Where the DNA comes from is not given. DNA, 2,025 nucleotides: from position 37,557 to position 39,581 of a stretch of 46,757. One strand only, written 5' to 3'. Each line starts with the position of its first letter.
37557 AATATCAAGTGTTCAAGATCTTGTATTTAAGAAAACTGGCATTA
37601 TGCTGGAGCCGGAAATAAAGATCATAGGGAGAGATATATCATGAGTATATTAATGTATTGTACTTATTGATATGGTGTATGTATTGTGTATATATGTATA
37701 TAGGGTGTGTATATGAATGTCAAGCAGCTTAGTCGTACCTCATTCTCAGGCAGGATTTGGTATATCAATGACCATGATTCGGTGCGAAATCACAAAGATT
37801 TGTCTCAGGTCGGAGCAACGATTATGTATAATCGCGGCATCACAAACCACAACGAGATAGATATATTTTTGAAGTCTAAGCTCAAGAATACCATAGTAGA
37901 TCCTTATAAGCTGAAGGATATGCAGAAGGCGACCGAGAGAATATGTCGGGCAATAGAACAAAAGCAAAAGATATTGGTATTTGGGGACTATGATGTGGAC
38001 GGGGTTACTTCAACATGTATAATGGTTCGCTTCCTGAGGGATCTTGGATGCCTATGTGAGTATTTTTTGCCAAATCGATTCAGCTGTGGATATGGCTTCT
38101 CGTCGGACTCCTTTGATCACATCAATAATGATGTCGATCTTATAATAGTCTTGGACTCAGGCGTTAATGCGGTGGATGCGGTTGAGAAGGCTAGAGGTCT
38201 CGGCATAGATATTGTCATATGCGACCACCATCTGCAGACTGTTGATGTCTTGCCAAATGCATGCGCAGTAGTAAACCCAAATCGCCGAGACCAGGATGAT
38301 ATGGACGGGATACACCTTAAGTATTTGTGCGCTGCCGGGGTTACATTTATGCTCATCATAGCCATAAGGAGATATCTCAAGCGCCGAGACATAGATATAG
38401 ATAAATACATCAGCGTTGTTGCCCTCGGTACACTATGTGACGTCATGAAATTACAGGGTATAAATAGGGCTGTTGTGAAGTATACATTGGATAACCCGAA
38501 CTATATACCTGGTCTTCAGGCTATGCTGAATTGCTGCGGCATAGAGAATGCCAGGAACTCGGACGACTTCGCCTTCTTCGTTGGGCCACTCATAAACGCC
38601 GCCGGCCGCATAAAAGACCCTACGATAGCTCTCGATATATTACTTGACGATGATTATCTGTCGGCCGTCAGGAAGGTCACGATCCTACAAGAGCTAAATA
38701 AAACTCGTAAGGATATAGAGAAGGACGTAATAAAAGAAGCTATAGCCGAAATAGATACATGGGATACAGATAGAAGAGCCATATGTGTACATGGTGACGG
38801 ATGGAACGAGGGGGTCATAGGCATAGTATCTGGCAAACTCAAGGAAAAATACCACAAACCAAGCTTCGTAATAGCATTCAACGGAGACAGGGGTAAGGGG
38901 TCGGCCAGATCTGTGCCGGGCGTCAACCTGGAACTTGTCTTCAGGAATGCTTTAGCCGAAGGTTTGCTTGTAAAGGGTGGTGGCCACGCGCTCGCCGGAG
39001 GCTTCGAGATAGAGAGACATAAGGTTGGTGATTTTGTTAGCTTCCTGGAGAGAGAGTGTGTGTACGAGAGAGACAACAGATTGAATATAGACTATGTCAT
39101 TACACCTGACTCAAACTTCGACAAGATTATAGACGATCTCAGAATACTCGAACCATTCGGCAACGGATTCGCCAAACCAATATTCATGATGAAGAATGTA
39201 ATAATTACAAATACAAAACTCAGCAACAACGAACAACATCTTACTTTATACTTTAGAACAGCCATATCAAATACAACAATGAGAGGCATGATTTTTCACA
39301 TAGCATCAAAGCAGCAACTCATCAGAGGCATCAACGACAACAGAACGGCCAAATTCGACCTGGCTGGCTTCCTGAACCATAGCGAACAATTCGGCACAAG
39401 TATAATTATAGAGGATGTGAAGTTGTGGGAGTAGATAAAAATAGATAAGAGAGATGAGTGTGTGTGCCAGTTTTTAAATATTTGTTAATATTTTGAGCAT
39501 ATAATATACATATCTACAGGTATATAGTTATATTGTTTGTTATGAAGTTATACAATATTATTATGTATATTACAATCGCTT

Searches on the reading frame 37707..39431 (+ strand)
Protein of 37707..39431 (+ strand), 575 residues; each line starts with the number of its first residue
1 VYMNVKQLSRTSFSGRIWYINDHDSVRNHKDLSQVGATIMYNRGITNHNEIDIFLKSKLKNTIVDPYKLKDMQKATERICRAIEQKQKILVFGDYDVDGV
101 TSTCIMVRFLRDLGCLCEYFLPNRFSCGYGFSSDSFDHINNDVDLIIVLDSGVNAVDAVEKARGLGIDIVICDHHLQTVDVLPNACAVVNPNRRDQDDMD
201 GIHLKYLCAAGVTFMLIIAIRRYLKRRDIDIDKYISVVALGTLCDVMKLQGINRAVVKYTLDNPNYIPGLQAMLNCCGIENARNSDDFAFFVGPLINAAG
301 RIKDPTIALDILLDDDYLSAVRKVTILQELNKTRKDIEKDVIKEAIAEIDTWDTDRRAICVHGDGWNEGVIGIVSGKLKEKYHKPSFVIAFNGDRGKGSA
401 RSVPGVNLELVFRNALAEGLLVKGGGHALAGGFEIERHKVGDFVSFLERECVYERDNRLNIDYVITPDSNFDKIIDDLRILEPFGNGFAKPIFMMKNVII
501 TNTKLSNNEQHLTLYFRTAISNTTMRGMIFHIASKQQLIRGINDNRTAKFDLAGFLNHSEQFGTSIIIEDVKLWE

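Call 13: search_protein_families(library=pfam, proteins=[window:37707-39431:+], max_evalue=0.001)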
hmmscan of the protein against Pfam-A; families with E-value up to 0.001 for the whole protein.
window:37707-39431:+ (575 aa): 3 families
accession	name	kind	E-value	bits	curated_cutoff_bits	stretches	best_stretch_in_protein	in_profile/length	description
PF01368.27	DHH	-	3.9e-23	82.5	28.1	1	88-242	1-125/125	DHH family, N-terminal domain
PF02272.25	DHHA1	-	7.4e-13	49.3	25.9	1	363-450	10-99/102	DHHA1 domain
PF17768.7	RecJ_OB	-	9.3e-12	45.4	27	1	461-557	1-91/107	RecJ OB domain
